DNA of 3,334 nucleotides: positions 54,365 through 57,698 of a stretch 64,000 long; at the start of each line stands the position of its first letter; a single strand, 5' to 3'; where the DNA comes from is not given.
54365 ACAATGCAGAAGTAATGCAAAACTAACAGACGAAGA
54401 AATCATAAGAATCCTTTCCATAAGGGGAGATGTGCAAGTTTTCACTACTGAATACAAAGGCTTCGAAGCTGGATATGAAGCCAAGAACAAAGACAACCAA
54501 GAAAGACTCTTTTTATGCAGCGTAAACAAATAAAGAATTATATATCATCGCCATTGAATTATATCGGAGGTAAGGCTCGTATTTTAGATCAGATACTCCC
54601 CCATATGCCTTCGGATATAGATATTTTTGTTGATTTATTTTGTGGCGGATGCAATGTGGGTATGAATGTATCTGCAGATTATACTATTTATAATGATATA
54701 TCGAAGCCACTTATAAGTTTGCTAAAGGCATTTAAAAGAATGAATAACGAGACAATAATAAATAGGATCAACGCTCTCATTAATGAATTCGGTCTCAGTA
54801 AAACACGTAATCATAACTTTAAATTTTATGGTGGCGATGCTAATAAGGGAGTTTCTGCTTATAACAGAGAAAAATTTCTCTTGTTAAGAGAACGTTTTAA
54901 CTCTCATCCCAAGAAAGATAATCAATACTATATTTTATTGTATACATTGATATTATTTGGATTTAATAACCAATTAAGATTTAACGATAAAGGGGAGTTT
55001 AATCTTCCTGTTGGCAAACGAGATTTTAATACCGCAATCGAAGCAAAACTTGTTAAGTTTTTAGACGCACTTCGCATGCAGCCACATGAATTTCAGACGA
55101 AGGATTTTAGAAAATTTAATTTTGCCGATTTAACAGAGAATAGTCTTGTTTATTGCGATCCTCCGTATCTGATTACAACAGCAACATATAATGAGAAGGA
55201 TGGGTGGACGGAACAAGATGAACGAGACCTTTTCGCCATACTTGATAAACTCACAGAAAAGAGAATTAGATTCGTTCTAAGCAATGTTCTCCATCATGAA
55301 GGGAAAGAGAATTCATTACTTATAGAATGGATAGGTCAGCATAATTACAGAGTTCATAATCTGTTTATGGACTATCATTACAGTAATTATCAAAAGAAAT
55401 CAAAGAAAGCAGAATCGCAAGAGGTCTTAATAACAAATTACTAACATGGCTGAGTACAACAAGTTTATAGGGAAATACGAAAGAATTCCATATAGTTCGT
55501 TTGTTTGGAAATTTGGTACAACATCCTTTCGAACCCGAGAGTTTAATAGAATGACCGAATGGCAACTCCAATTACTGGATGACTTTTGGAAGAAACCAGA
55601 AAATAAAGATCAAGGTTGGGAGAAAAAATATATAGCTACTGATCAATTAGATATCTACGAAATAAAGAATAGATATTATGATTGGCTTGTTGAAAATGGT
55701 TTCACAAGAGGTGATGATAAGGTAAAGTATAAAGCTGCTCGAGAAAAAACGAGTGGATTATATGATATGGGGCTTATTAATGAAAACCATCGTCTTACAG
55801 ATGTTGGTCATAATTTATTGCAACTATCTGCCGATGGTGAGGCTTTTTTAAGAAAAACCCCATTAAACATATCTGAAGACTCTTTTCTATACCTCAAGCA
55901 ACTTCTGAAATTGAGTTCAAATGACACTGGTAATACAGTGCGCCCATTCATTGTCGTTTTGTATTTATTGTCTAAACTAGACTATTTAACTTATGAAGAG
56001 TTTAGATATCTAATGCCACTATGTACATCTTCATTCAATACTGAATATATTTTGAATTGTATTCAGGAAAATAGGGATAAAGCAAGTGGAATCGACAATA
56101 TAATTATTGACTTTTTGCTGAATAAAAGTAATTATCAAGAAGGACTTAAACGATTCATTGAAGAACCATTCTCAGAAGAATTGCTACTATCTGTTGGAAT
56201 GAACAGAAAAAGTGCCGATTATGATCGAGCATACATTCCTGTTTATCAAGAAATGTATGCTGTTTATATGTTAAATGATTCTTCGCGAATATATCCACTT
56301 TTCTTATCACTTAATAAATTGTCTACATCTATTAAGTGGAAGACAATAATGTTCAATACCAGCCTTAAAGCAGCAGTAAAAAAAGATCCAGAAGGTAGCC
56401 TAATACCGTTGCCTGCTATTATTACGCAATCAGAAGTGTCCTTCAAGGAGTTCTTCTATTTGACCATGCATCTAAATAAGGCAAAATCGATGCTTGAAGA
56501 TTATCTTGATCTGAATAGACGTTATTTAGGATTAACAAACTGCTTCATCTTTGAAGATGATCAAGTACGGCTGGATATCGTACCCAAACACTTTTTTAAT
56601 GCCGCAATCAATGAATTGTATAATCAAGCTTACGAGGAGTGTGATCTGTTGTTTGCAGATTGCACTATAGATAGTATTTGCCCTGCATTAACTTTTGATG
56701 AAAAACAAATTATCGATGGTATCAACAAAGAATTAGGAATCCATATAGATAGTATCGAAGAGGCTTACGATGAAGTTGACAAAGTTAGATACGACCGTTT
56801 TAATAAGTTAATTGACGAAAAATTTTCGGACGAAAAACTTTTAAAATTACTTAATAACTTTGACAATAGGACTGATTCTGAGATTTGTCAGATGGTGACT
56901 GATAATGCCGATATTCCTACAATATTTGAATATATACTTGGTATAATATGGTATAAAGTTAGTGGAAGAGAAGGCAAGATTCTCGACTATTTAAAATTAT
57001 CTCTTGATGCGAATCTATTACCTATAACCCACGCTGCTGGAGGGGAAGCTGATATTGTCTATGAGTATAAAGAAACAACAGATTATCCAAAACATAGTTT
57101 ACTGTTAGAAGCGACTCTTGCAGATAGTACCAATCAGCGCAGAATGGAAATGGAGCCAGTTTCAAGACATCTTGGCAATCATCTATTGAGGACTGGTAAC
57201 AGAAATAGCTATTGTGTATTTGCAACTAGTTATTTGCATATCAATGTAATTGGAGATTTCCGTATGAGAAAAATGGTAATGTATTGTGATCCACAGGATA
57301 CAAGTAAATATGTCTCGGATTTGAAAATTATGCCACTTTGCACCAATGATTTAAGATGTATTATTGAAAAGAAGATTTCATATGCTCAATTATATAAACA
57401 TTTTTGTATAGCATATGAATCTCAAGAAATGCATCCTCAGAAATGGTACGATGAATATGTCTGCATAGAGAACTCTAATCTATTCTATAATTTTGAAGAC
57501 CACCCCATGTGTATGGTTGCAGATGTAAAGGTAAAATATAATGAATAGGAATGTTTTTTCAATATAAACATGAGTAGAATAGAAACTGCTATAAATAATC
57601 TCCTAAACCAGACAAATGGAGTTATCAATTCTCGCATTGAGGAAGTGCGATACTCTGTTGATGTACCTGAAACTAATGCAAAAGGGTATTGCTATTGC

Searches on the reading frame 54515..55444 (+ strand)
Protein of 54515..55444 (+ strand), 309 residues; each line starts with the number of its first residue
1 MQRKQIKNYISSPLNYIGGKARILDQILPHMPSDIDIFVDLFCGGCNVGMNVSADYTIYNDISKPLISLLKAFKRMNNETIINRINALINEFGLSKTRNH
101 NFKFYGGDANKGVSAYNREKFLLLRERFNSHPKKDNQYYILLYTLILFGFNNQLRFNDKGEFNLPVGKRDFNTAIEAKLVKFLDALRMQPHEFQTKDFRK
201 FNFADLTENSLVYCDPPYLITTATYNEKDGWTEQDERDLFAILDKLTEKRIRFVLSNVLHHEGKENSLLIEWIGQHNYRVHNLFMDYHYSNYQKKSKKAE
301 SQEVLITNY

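Call 3: search_protein_families(library=pfam, proteins=[window:54515-55444:+], max_evalue=1)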
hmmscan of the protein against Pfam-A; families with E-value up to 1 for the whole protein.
window:54515-55444:+ (309 aa): 1 family
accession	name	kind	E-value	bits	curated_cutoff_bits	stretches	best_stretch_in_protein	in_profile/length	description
PF02086.21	MethyltransfD12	-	8.5e-37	127.7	22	1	16-272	1-238/253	D12 class N6 adenine-specific DNA methyltransferase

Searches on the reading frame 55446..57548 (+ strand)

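Call 3: search_protein_families(library=pfam, proteins=[window:55446-57548:+], max_evalue=1)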
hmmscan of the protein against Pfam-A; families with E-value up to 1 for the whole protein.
window:55446-57548:+ (700 aa): 3 families
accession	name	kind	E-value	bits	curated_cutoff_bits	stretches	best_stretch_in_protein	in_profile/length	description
PF09491.16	RE_AlwI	-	2.3e-73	248.1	23.1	1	107-636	2-438/441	AlwI restriction endonuclease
PF24409.1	wHTH-PRTase_assc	-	0.12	12.9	27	1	107-127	37-57/83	wHTH-PRTase associated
PF04408.29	HA2_N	-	0.17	12.4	21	1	105-126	5-26/29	Helicase associated domain (HA2), winged-helix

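Call 4: search_protein_families(library=ncbifam, proteins=[window:55446-57548:+], max_evalue=1)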
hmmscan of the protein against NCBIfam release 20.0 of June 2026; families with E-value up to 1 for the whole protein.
window:55446-57548:+ (700 aa): 0 families

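Call 5: search_protein_families(library=padloc, proteins=[window:55446-57548:+], max_evalue=1)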
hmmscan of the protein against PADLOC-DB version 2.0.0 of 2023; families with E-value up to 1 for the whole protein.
window:55446-57548:+ (700 aa): 2 families
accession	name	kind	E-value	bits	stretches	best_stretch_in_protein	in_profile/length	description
PDLC03557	REase_II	-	4.2e-42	142.3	1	82-639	56-607/648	Type II restriction enzyme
PDLC03463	REase_II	-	3.7e-07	27.2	1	475-613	364-496/570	Type II restriction enzyme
